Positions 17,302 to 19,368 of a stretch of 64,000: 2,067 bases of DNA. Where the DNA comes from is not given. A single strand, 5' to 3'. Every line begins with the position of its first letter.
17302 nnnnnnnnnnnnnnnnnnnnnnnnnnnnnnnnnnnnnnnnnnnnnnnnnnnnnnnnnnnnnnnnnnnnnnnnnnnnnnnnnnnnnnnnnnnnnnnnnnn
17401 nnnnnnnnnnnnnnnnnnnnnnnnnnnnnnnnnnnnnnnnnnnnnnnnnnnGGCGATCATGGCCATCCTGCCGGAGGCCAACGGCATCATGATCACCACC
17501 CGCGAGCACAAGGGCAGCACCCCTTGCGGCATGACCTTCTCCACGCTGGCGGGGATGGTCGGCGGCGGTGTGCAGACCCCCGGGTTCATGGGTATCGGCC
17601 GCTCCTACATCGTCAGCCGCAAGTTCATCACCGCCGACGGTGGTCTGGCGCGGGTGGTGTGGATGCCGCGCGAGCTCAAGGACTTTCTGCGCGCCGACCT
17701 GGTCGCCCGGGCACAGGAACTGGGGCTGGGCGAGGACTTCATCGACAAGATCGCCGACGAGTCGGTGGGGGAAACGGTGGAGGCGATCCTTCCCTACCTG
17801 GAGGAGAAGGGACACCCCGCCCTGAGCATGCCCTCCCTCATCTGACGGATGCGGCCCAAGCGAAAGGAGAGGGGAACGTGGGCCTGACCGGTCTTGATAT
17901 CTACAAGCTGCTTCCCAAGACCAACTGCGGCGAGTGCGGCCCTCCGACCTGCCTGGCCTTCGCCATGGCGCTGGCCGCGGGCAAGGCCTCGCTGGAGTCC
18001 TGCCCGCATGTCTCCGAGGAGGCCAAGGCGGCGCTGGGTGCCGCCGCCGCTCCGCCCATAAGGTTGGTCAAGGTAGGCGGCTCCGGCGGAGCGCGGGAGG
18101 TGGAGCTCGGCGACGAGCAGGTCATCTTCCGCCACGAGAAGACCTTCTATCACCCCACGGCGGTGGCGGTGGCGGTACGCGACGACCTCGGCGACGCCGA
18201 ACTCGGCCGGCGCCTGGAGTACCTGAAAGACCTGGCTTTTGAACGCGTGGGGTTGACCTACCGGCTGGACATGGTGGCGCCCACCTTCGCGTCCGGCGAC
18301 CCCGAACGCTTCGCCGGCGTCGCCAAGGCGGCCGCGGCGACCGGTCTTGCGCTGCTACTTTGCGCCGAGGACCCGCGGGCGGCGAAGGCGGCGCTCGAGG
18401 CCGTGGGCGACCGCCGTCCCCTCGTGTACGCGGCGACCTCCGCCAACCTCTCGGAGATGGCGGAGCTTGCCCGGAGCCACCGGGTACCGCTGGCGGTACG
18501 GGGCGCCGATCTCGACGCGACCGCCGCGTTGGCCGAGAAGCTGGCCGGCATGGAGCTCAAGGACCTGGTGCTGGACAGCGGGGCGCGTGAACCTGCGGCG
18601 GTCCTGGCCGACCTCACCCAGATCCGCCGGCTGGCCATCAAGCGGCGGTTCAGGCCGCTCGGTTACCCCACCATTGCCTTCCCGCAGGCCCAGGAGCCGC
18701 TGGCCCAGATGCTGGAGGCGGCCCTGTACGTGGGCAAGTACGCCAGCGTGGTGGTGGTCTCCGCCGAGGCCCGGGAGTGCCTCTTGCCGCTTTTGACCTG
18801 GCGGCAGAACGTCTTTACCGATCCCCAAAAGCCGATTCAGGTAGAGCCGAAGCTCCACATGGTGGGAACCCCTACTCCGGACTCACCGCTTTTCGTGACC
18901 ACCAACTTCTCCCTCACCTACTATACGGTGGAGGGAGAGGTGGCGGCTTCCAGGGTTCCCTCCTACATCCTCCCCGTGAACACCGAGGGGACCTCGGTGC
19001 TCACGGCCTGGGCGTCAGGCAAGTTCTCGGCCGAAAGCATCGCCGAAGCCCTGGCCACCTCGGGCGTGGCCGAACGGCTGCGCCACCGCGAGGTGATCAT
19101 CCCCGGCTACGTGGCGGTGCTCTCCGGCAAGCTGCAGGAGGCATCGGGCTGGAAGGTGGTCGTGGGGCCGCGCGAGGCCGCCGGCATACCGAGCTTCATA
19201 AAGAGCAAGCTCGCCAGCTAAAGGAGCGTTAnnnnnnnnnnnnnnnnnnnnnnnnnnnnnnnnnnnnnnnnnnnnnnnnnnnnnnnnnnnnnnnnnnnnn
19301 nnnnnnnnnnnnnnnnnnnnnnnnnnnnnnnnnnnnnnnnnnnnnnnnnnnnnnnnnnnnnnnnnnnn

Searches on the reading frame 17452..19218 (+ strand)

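Call 13: search_protein_families(library=pfam, proteins=[window:17452-19218:+], max_evalue=0.0001)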
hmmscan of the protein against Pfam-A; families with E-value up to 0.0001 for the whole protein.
window:17452-19218:+ (589 aa): 2 families
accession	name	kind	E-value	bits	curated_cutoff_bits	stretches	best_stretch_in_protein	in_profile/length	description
PF03599.22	CdhD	-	1e-103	347.5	24.8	1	210-582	6-386/387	CO dehydrogenase/acetyl-CoA synthase delta subunit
PF04060.18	FeS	-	2.3e-14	53.2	23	1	154-186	1-33/33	Putative Fe-S cluster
